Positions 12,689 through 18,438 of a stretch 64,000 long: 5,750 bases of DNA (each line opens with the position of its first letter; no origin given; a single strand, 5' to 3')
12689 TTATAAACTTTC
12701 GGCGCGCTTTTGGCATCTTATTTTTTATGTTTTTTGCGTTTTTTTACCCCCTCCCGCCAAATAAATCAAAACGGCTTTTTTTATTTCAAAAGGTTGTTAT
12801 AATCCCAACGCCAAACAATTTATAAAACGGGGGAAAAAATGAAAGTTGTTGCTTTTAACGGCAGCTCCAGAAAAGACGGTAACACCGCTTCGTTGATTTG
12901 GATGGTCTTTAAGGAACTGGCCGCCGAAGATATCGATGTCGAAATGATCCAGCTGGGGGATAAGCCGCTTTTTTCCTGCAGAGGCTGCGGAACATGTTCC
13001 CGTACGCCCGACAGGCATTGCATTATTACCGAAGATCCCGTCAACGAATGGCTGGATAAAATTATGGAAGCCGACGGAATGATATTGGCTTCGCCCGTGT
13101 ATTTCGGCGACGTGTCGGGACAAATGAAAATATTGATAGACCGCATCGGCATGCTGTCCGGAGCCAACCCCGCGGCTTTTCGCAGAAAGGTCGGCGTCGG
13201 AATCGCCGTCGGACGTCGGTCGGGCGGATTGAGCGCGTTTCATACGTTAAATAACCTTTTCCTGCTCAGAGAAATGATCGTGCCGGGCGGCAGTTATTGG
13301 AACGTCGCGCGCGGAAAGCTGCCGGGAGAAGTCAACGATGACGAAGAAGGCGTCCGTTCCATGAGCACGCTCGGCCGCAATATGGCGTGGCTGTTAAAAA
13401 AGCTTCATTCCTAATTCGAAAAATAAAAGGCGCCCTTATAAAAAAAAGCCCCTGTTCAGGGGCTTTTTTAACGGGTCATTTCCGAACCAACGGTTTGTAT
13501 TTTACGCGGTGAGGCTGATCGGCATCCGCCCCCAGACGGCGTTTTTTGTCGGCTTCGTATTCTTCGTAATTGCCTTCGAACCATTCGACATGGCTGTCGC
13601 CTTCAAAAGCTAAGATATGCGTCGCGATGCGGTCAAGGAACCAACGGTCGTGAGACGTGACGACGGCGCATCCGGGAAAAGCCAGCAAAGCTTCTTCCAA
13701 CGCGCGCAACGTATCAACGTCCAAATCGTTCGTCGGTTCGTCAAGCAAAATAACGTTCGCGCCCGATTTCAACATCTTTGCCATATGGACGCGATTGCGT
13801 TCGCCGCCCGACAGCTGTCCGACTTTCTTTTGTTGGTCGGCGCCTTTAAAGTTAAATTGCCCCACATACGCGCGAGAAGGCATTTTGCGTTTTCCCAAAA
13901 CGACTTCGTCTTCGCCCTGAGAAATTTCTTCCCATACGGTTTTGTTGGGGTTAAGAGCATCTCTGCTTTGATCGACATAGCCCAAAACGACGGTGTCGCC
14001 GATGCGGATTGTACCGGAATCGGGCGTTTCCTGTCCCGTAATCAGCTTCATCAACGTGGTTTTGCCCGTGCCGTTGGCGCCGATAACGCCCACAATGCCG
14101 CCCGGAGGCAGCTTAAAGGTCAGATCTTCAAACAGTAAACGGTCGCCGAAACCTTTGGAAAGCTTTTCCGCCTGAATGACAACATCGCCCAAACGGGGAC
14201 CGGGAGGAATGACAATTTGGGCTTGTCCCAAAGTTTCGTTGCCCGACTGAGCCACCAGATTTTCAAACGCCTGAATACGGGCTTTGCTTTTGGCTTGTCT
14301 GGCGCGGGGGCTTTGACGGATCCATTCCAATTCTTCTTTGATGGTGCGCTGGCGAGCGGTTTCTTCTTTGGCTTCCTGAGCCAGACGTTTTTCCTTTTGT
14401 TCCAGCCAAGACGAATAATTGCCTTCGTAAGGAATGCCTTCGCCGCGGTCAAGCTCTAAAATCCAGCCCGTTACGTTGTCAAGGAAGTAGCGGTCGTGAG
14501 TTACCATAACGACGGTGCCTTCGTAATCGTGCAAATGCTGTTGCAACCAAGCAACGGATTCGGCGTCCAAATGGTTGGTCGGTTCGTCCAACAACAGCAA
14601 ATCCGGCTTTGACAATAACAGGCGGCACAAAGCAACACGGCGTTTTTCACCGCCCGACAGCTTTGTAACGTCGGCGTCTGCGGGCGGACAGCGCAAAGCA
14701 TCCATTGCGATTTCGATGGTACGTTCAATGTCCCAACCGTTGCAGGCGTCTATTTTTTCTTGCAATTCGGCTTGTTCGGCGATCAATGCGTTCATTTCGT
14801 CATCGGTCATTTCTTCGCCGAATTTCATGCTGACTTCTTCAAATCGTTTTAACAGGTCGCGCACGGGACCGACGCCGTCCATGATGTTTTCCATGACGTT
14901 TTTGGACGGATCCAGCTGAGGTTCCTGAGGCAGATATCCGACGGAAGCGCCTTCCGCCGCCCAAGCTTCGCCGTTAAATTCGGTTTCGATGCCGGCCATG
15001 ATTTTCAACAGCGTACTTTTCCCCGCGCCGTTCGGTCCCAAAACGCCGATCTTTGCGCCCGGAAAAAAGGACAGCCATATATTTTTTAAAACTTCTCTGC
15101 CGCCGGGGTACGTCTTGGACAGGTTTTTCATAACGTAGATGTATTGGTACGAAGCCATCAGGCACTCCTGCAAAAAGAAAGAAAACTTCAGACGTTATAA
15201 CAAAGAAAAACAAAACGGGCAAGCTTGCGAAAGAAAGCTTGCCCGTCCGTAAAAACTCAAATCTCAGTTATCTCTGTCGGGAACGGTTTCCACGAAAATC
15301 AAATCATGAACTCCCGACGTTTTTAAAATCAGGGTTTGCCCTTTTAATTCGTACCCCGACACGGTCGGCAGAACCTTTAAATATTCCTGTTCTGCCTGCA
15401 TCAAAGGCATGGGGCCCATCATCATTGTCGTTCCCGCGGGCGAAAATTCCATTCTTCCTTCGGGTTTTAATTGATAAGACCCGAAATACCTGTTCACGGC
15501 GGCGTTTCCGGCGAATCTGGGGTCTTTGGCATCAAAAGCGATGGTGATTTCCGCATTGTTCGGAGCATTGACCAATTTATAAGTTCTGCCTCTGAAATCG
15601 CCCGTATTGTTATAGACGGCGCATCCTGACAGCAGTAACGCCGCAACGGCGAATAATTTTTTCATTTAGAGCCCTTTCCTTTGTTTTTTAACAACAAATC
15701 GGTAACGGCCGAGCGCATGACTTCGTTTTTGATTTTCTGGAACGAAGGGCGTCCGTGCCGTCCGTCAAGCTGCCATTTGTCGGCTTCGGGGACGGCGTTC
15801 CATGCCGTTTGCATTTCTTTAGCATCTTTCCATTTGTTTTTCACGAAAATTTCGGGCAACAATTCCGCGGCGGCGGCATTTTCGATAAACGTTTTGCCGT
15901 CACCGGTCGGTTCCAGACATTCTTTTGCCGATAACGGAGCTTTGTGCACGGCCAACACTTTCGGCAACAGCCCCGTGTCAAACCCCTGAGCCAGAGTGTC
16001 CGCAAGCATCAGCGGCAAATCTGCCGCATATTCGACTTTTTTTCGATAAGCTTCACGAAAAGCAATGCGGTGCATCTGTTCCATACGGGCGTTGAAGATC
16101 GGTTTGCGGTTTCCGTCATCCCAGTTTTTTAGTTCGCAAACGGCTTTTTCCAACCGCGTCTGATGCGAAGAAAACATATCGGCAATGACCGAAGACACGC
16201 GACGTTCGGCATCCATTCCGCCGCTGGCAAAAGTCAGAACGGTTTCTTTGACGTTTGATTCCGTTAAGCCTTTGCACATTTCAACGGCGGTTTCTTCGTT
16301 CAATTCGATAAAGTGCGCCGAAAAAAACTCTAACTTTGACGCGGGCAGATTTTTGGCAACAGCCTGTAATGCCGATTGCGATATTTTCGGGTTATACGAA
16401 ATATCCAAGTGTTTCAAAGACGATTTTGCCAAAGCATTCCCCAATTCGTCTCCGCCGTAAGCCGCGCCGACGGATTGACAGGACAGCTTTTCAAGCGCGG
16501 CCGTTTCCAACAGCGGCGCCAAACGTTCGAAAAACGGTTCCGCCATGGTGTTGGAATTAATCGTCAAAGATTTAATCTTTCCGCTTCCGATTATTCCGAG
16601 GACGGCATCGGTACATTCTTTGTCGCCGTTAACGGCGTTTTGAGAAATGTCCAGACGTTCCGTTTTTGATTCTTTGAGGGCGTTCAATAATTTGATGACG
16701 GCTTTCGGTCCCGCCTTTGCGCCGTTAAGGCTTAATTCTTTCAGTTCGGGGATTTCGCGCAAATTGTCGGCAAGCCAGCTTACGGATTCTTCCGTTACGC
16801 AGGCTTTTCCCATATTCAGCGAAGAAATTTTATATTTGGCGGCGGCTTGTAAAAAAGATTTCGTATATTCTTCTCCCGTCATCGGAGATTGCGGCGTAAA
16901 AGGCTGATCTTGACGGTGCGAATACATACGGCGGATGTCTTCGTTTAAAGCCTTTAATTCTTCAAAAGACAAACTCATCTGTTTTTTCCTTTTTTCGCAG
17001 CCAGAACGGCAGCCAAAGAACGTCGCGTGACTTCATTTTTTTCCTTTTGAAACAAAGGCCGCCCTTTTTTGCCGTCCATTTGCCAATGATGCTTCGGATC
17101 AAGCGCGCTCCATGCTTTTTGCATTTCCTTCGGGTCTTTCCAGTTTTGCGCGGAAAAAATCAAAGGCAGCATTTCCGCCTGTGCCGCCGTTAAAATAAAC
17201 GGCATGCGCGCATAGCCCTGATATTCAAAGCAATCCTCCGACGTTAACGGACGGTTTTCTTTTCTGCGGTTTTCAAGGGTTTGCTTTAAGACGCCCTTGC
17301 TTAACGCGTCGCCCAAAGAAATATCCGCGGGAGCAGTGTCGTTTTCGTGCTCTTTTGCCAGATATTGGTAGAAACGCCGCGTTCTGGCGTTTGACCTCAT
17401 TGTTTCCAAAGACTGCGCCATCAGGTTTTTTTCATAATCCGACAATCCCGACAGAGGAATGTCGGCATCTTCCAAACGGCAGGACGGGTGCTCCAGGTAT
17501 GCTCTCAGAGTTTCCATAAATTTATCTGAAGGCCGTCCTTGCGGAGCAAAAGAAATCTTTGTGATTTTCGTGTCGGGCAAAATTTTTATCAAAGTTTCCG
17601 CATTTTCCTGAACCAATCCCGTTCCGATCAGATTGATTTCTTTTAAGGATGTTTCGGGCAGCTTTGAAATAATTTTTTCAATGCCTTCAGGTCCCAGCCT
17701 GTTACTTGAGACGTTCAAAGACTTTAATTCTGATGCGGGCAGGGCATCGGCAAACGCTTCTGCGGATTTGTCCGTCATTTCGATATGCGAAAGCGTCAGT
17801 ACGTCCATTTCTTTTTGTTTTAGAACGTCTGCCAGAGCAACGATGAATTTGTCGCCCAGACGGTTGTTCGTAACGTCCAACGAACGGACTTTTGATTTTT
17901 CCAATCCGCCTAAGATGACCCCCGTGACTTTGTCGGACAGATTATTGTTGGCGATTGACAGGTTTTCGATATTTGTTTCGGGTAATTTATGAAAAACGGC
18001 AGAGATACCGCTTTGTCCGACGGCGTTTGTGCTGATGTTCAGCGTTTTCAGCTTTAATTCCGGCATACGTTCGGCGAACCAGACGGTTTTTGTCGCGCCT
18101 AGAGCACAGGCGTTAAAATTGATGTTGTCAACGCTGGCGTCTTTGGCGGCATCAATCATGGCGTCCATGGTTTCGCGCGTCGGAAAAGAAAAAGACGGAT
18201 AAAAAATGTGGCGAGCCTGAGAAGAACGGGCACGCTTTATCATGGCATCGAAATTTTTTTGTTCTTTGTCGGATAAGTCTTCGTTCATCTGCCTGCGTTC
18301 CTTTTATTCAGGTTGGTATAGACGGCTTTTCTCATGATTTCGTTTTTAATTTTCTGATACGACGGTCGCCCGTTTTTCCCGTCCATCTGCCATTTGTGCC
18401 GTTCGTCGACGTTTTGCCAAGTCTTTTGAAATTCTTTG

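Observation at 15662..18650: Unrecognised ~110-aa C-terminal domain with an invariant Cys shared by all three LRR proteins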

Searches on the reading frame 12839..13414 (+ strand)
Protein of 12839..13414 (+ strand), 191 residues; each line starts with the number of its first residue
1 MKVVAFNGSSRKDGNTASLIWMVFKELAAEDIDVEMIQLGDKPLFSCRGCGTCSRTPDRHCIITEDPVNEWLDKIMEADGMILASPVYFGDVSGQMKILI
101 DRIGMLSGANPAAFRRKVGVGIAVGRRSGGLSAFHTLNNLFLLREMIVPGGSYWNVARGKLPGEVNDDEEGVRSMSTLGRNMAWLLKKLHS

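Call 16: search_protein_families(library=pfam, proteins=[window:12839-13414:+], max_evalue=0.001)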
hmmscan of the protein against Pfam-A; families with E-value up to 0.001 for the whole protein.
window:12839-13414:+ (191 aa): 2 families
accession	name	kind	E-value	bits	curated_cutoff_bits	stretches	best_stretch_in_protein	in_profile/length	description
PF03358.20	FMN_red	-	2.4e-34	118.5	24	1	1-158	1-149/152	NADPH-dependent FMN reductase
PF02525.22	Flavodoxin_2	-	2.2e-05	24.7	27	1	1-103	1-103/198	Flavodoxin-like fold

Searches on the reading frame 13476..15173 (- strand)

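Call 16: search_protein_families(library=pfam, proteins=[window:13476-15173:-], max_evalue=0.001)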
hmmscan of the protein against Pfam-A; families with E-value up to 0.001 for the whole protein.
window:13476-15173:- (565 aa): 13 families
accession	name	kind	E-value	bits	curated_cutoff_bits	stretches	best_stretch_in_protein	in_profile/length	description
PF00005.33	ABC_tran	-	3.4e-56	190.1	25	2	29-200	1-137/137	ABC transporter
PF12848.13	ABC_tran_Xtn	-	2.5e-16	60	25.9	1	239-307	1-71/85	ABC transporter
PF13304.12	AAA_21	-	9e-16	59.2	27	0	171-232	237-304/304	AAA domain, putative AbiEii toxin, Type IV TA system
PF02463.25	SMC_N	-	9.4e-08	32.2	40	0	140-233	135-204/220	RecF/RecN/SMC N terminal domain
PF13555.12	AAA_29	-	3.6e-06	27.1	27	0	44-61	27-48/61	P-loop containing region of AAA domain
PF13191.12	AAA_16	-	1.8e-05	25.7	32.6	0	359-491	25-151/167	AAA ATPase domain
PF00931.28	NB-ARC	-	2.4e-05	24.2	23.5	0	358-380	19-40/248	NB-ARC domain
PF13476.12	AAA_23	-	6.3e-05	24.1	27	0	348-379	10-40/201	AAA domain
PF13401.12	AAA_22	-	9e-05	23.2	27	0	359-401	6-40/130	AAA domain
PF05783.17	DLIC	-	0.00012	21.5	19.7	0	354-387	21-54/471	Dynein light intermediate chain (DLIC)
PF13521.12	AAA_28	-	0.00018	22.2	27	0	42-74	2-30/164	AAA domain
PF25199.1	nSTAND_NTPase5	-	0.00037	20.8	34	0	359-376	42-59/145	Novel STAND NTPase 5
PF13238.12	AAA_18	-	0.00097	20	29.4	0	42-62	1-21/128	AAA domain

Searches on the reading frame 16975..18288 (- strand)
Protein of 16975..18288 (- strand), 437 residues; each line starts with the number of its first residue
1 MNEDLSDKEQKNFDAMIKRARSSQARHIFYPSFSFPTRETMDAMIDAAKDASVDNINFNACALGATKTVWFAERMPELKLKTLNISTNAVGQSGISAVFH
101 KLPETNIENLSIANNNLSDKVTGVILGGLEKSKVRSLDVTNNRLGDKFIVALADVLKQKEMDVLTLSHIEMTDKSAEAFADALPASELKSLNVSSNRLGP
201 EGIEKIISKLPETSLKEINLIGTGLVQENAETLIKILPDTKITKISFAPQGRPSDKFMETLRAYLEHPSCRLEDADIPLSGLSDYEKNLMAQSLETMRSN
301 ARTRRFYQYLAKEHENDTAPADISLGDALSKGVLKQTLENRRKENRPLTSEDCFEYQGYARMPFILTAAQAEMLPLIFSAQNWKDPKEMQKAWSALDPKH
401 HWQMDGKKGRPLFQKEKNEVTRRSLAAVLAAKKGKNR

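Call 4: search_protein_families(library=pfam, proteins=[window:16978-18288:-], max_evalue=1)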
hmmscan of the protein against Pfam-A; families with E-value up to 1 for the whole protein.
window:16978-18288:- (437 aa): 5 families
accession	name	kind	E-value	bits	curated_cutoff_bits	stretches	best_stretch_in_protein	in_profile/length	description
PF13516.12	LRR_6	-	1.9e-10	40.4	23.4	1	188-206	5-23/24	Leucine Rich repeat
PF00560.39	LRR_1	-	1.2e-05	25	20.6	0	188-202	2-19/23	Leucine Rich Repeat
PF12799.13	LRR_4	-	0.0089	16.7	27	1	105-146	1-38/44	Leucine Rich repeats (2 copies)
PF17827.6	PrmC_N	-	0.19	12.7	23.4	0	152-183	26-57/71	PrmC N-terminal domain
PF13855.12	LRR_8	-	0.38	11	27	0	133-198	2-61/61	Leucine rich repeat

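Call 38: find_encoding_contigs(protein=window:16975-18288:-, flank=10000, max_places=6)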
Protein window:16975-18288:- (437 aa): 10 contigs read that carry it; 3 places shown.
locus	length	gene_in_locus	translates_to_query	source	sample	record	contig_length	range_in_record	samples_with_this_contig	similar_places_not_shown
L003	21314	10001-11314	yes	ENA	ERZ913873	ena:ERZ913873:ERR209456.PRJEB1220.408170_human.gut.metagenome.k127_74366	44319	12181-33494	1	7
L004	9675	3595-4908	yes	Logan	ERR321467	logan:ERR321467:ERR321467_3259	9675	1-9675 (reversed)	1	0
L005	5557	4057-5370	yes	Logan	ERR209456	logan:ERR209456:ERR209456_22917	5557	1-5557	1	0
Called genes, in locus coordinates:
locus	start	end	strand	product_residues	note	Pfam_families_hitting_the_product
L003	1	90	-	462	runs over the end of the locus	PF09923:DUF2155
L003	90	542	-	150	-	PF02470:MlaD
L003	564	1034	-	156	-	PF02470:MlaD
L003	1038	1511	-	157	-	PF03449:GreA_GreB_N, PF01272:GreA_GreB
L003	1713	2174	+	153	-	PF09424:YqeY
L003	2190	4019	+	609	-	PF01807:Zn_ribbon_DnaG, PF08275:DNAG_N, PF01751:Toprim, PF13155:Toprim_2, PF13662:Toprim_4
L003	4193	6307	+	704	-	PF03979:Sigma70_r1_1, PF00140:Sigma70_r1_2, PF04546:Sigma70_ner, PF04542:Sigma70_r2, PF04539:Sigma70_r3, PF04545:Sigma70_r4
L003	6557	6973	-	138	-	PF00576:Transthyretin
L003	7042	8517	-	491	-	-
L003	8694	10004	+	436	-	-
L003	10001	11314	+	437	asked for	PF27087:LRR_TMOD-LMOD (faint), PF00560:LRR_1 (faint), PF13516:LRR_6 (faint)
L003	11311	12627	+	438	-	-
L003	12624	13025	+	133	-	PF03724:META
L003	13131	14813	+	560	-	PF00005:ABC_tran, PF02463:SMC_N (faint), PF13555:AAA_29 (faint), PF13304:AAA_21 (faint), PF12848:ABC_tran_Xtn, PF00005:ABC_tran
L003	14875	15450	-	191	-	PF02525:Flavodoxin_2 (weak), PF03358:FMN_red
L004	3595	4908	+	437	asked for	PF27087:LRR_TMOD-LMOD (faint), PF00560:LRR_1 (faint), PF13516:LRR_6 (faint)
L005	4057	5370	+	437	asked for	PF27087:LRR_TMOD-LMOD (faint), PF00560:LRR_1 (faint), PF13516:LRR_6 (faint)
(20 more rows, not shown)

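Call 41: search_protein_families(library=ncbifam, proteins=[window:16978-18288:-], max_evalue=1)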
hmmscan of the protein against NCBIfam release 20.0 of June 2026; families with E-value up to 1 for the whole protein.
window:16978-18288:- (437 aa): 2 families
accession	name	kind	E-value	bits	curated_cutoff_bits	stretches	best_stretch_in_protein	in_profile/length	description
NF038076.1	fam_STM4015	hypoth_equivalog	5.1e-08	32.3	275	1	151-243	168-263/290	STM4015 family protein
NF005549.0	PRK07208.1-5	equivalog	0.11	10.9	587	1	87-113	147-173/534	hypothetical protein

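Call 56: predict_structure(alignment_id=A6)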
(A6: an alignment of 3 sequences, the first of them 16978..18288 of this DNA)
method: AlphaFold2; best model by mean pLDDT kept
length: 437 residues; sequences in the alignment: 3
mean_pLDDT: 81.3   pTM: 0.71
mean pLDDT of the five models: 81.3, 81.3, 78.4, 77.5, 77.4
residues with pLDDT >= 90: 104; 70-90: 270; 50-70: 54; < 50: 9
segments of 3 or more residues with pLDDT < 50: 1-3, 407-410
pLDDT, mean of each block of 10 residues (from residue 1): 59 71 66 77 86 83 83 91 84 88 94 76 86 92 78 89 89 88 93 82 91 93 88 87 90 87 82 87 88 89 85 83 85 87 79 70 76 72 71 69 54 69 77 56
secondary structure, 60 per line:
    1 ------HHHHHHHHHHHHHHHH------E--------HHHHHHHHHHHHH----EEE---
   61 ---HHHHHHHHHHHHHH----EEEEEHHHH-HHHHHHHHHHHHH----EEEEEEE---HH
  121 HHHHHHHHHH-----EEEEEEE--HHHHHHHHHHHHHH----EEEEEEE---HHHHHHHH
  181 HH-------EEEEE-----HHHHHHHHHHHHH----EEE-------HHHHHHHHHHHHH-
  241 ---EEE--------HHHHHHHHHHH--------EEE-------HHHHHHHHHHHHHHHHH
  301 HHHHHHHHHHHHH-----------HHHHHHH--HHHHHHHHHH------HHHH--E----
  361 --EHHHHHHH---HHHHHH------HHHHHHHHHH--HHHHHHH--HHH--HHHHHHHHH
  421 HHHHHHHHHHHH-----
elements in order: H7-22 H38-50 E55-57 H64-77 E82-86 H87-90 H92-104 E109-115 H119-130 E136-142 H145-158 E163-169 H173-182 E190-194 H200-212 E217-219 H227-239 E244-246 H255-265 E274-276 H284-313 H325-331 H334-343 H350-353 H364-370 H374-379 H386-395 H398-404 H412-432

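Call 59: fold_search(model_id=the predicted structure, library=pdb)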
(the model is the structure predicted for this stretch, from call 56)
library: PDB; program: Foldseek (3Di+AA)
matches with E <= 10: 1368; with E <= 0.001: 114
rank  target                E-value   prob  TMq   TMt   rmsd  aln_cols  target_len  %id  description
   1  9l4l_D                3.3e-09  1.00  0.56  0.26  13.6       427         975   17  Structure of human SCMCcore complex contain NLRP2 (released 2025-10-01)
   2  4peq_B                1.1e-08  1.00  0.50  0.49  14.3       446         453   19  Structure of bovine ribonuclease inhibitor complexed with bovine ribonuclease I (released 2014-06-25)
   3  9xrl_0                1.4e-08  1.00  0.57  0.28   3.6       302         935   17  Structure of mouse cytoplasmic lattice (CPL) repeating unit (released 2026-03-18)
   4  8x7v_A                1.5e-08  1.00  0.56  0.27   3.5       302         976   18  Structure of human SCMC ternary complex (released 2024-10-09)
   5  8h93_A                1.5e-08  1.00  0.54  0.26   4.0       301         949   18  Structure of dimeric mouse SCMC core complex (released 2024-01-10)
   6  7wbt_A                1.5e-08  1.00  0.50  0.26   4.3       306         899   14  Crystal structure of bovine NLRP9 (released 2022-04-06)
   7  4peq_D                1.9e-08  1.00  0.46  0.45   5.3       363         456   18  Structure of bovine ribonuclease inhibitor complexed with bovine ribonuclease I (released 2014-06-25)
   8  7vtp_A                2.1e-08  1.00  0.50  0.29   4.1       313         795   14  Cryo-EM structure of PYD-deleted human NLRP3 hexamer (released 2022-03-09)
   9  9xrl_7                2.2e-08  1.00  0.58  0.28   3.2       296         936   18  Structure of mouse cytoplasmic lattice (CPL) repeating unit (released 2026-03-18)
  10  9xrl_AK               2.2e-08  1.00  0.43  0.22   5.5       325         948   16  Structure of mouse cytoplasmic lattice (CPL) repeating unit (released 2026-03-18)
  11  9ln6_A                2.5e-08  1.00  0.47  0.24   4.8       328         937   13  Structure of human NLRP14-UHRF1 complex (released 2026-03-18)
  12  12dl_DA               2.8e-08  1.00  0.49  0.23   2.6       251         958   21  Native structure of the cytoplasmic lattice (CPL) asymmetric unit from mouse MII eggs (released 2026-04-08)
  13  8ej4_A                3.1e-08  1.00  0.48  0.27   5.3       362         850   15  Cryo-EM structure of the active NLRP3 inflammasome disk (released 2022-12-14)
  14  4per_A                4.0e-08  1.00  0.53  0.51   3.7       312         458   15  Structure of Gallus gallus ribonuclease inhibitor complexed with Gallus gallus ribonuclease I (released 2014-06-25)
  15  9wsq_A                4.4e-08  1.00  0.54  0.32   2.6       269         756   21  Structure of dimeric mouse NLRP14-KDM2A-SKP1 complex (released 2026-03-18)
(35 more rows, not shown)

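Call 83: search_protein_families(library=padloc, proteins=[window:16978-18288:-], max_evalue=0.01)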
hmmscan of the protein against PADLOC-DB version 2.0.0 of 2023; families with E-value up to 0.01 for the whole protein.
window:16978-18288:- (437 aa): 0 families
